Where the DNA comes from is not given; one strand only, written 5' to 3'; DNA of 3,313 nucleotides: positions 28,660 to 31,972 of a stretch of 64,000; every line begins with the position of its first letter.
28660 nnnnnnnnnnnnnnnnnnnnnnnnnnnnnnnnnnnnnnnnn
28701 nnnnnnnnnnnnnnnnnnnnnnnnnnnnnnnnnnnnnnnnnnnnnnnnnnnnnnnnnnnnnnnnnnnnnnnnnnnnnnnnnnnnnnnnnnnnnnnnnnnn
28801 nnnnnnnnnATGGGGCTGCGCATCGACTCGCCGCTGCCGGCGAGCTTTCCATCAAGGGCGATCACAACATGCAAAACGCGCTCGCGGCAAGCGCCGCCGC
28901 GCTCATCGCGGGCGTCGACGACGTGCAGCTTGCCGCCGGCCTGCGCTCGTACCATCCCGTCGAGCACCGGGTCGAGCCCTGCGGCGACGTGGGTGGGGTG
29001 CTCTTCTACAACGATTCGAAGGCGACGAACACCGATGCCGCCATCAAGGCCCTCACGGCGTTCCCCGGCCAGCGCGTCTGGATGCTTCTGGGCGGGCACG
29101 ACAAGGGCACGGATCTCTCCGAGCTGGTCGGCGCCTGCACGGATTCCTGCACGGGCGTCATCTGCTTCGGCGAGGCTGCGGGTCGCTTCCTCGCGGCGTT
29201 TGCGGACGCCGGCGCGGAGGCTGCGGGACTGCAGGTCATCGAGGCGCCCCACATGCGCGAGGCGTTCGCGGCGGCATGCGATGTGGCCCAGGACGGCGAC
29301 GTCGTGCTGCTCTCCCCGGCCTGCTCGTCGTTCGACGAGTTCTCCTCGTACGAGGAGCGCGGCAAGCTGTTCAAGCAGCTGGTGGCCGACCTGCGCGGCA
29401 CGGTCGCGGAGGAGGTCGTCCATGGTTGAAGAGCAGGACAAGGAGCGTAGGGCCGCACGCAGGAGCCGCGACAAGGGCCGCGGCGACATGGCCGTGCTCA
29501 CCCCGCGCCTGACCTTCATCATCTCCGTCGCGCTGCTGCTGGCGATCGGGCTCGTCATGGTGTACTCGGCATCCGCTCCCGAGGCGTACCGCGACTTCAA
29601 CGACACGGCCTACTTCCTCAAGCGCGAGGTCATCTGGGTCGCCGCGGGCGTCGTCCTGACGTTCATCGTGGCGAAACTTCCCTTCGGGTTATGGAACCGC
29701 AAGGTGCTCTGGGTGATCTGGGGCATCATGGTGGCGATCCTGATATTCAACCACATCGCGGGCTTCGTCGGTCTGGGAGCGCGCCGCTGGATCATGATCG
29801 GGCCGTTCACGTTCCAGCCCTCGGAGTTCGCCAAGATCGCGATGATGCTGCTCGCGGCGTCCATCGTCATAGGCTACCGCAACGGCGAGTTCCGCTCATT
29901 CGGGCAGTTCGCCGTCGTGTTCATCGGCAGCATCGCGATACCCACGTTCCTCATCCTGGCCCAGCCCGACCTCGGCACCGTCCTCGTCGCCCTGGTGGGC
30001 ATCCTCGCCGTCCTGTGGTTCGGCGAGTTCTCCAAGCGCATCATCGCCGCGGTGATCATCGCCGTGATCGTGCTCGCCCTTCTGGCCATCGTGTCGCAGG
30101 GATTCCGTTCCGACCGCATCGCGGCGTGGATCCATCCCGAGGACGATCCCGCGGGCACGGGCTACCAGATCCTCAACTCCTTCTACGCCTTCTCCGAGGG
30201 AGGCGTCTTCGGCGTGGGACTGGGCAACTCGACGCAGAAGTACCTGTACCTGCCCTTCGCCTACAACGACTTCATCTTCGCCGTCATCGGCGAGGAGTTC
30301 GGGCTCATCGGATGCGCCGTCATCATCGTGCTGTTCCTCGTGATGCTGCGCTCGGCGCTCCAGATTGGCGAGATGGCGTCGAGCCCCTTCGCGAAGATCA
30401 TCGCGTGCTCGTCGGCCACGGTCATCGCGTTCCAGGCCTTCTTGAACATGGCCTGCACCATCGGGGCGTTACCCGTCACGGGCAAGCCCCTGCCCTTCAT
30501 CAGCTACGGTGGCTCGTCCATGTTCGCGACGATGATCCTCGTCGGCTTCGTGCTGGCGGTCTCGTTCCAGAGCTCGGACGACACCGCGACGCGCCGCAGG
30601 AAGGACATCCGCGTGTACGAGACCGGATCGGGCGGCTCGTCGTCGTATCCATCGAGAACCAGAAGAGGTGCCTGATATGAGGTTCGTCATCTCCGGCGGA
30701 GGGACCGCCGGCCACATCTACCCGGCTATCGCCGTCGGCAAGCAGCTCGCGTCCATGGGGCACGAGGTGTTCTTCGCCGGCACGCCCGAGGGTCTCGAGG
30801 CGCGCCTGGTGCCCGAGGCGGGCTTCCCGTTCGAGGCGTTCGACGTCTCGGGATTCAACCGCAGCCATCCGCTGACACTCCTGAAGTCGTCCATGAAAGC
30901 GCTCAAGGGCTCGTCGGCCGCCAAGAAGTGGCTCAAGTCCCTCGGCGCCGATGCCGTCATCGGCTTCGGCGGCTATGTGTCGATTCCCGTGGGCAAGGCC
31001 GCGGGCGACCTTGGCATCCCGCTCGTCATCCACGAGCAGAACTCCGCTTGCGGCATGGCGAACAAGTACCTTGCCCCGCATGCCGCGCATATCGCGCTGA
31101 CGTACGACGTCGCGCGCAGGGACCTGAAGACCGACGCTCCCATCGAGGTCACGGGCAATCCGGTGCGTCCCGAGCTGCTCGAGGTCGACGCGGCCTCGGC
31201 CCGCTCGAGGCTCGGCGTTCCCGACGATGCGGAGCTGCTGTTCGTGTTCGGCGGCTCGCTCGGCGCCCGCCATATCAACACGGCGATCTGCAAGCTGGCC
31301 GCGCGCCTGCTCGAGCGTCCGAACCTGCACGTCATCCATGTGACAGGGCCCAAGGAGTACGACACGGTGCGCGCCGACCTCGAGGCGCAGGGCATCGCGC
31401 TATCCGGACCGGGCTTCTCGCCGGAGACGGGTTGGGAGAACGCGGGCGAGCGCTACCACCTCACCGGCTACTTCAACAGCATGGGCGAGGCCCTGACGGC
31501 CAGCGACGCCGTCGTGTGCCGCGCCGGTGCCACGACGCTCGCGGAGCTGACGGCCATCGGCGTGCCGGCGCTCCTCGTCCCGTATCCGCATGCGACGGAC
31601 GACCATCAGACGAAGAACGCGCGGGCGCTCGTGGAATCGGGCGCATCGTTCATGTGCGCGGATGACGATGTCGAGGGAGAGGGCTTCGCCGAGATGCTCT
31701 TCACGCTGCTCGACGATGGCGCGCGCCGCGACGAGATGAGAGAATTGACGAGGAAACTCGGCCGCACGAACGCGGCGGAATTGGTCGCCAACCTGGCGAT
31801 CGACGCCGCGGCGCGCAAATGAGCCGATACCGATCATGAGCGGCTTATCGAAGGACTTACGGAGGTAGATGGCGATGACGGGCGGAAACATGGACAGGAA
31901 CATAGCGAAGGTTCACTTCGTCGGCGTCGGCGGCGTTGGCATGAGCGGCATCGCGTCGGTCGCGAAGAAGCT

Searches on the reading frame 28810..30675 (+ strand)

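Call 73: search_protein_families(library=pfam, proteins=[window:28810-30675:+], max_evalue=0.0001)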
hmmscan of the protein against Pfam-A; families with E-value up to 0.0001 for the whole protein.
window:28810-30675:+ (621 aa): 1 family
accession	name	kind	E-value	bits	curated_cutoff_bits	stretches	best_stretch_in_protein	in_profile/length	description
PF01098.24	FTSW_RODA_SPOVE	-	6.3e-97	325.2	26.4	1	236-588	4-354/356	Cell cycle protein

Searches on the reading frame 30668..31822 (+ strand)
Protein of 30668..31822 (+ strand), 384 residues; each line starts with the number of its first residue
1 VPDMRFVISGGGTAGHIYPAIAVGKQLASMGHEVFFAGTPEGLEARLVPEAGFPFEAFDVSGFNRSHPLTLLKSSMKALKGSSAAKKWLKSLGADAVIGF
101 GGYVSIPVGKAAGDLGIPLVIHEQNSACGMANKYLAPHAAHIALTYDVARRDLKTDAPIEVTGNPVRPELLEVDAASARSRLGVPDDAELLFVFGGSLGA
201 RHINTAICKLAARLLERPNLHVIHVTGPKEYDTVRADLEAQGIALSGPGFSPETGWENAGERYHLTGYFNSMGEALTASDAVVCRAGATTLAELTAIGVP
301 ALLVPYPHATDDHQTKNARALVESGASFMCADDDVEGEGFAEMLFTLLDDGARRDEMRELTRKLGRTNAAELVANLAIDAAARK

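Call 73: search_protein_families(library=pfam, proteins=[window:30668-31822:+], max_evalue=0.0001)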
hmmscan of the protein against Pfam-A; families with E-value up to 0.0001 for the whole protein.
window:30668-31822:+ (384 aa): 4 families
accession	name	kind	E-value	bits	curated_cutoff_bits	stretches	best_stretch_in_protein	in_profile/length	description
PF04101.22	Glyco_tran_28_C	-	4.7e-34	118.3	22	1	191-369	2-162/166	Glycosyltransferase family 28 C-terminal domain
PF03033.26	Glyco_transf_28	-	5.7e-34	117.6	26.2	1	6-142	1-137/139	Glycosyltransferase family 28 N-terminal domain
PF13579.12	Glyco_trans_4_4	-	9.2e-08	33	29.7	1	24-129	11-107/158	Glycosyl transferase 4-like domain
PF06722.18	EryCIII-like_C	-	5.1e-07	30.2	31.7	1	271-368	40-134/145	Erythromycin biosynthesis protein CIII-like, C-terminal domain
